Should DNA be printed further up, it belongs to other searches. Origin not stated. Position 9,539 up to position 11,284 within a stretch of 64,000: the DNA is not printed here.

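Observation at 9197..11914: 458-aa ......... intein inserted exactly at the catalytic Cys of a UDP-sugar dehydrogenase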

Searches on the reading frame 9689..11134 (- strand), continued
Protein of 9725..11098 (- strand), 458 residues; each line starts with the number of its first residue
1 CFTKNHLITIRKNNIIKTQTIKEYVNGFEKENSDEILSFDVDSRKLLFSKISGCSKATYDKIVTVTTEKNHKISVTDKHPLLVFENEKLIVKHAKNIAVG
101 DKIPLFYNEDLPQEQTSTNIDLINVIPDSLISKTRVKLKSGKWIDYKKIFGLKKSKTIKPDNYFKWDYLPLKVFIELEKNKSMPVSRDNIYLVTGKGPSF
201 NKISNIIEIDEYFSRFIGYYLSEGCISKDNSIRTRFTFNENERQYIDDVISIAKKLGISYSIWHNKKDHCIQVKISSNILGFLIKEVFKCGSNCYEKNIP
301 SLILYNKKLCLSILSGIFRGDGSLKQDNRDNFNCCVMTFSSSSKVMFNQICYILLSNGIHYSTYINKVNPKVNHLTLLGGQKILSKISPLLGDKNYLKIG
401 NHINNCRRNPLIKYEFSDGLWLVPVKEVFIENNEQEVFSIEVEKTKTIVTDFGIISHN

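Call 49: fold_search(model_id=the predicted structure, library=pdb)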
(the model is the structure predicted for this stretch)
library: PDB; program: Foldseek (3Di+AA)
matches with E <= 10: 702; with E <= 0.001: 121
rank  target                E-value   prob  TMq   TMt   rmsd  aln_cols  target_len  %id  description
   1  2cw7                  2.5e-23  1.00  0.62  0.57  10.8       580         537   16  Crystal structure of intein homing endonuclease II (released 2006-04-18)
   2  7qsu                  2.3e-18  1.00  0.59  0.77   6.1       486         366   15  Crystal structure of homing endonuclease-associated TliVMA intein (C1A, d333-339) (released 2022-03-30)
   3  7qss                  1.5e-17  1.00  0.59  0.65  10.8       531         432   15  Crystal structure of homing endonuclease-associated TliVMA intein (C1A) (released 2022-03-30)
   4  1dq3                  2.5e-17  1.00  0.54  0.56   6.6       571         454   13  CRYSTAL STRUCTURE OF AN ARCHAEAL INTEIN-ENCODED HOMING ENDONUCLEASE PI-PFUI (released 2000-07-05)
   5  7qst                  9.4e-16  1.00  0.52  0.68   7.2       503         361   13  Crystal structure of homing endonuclease-associated PhoVMA intein (C1A) (released 2022-03-30)
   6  1ef0_A                9.5e-15  1.00  0.42  0.46  25.5       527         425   12  CRYSTAL STRUCTURE OF PI-SCEI MINIPRECURSOR (released 2000-06-07)
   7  1jva_B                7.3e-14  1.00  0.42  0.46  24.6       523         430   12  CRYSTAL STRUCTURE OF THE VMA1-DERIVED ENDONUCLEASE BEARING THE N AND C EXTEIN PROPEPTIDES (released 2002-08-29)
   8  1vde_B                1.1e-13  1.00  0.42  0.46  24.0       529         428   12  PI-SCEI, A HOMING ENDONUCLEASE WITH PROTEIN SPLICING ACTIVITY (released 1998-04-08)
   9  1vde_A                9.2e-13  1.00  0.42  0.46  25.3       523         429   12  PI-SCEI, A HOMING ENDONUCLEASE WITH PROTEIN SPLICING ACTIVITY (released 1998-04-08)
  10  1um2_A                1.0e-12  1.00  0.42  0.47  24.9       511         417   10  Crystal Structure of the Vma1-Derived Endonuclease with the Ligated Extein Segment (released 2004-09-22)
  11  1jva_A                2.0e-12  1.00  0.43  0.47  25.0       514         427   12  CRYSTAL STRUCTURE OF THE VMA1-DERIVED ENDONUCLEASE BEARING THE N AND C EXTEIN PROPEPTIDES (released 2002-08-29)
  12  1lws_A                4.5e-12  1.00  0.40  0.44  25.6       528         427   12  Crystal structure of the intein homing endonuclease PI-SceI bound to its recognition sequence (released 2002-09-27)
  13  1ef0_B                5.0e-12  1.00  0.41  0.48  23.9       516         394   12  CRYSTAL STRUCTURE OF PI-SCEI MINIPRECURSOR (released 2000-06-07)
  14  1dfa                  7.4e-12  1.00  0.40  0.46  24.8       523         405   12  CRYSTAL STRUCTURE OF PI-SCEI IN C2 SPACE GROUP (released 1999-12-08)
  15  2dch                  1.7e-11  1.00  0.34  0.75   6.6       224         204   15  Crystal structure of archaeal intron-encoded homing endonuclease I-Tsp061I (released 2006-07-06)
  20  5o9j_B                5.9e-07  1.00  0.19  0.46   3.8       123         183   22  Crystal structure of transcription factor IIB Mja mini-intein (released 2017-11-01)
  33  7oec                  1.7e-06  1.00  0.21  0.59   2.1       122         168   24  Crystal structure of an intein from a hyperthermophile (released 2021-05-26)
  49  2lcj_MODEL_1_A        3.7e-06  1.00  0.21  0.52   4.1       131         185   24  Solution NMR structure of Pab PolII Intein (released 2011-09-21)
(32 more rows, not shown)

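Call 61: search_protein_representatives(protein=window:9725-11098:-)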
Query: 458 residues. Proteins with E-value up to 0.001 (for the whole library): 1294; up to 1e-10: 229; up to 1e-30: 60. The best 150 are listed.
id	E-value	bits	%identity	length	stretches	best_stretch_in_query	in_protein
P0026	7.3e-86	305.4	43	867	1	1-458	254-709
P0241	1.2e-74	268.4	41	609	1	34-458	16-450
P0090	6.6e-71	256.1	35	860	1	1-458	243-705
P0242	1.6e-68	248.3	39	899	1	34-458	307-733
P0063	2.8e-68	247.4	37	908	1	33-458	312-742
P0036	7.1e-67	242.8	38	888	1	31-458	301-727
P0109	1.1e-65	238.9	36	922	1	28-458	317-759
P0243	2.2e-64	234.6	35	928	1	34-458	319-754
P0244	1.1e-61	225.7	38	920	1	22-458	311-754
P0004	2.9e-61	224.3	35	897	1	21-458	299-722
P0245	1.0e-58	215.9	36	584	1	45-458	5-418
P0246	1.0e-57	212.6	33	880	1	1-458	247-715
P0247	6.4e-57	210.0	31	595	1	36-458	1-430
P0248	9.6e-56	206.1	36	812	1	64-458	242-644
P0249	1.9e-53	198.6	33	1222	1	35-458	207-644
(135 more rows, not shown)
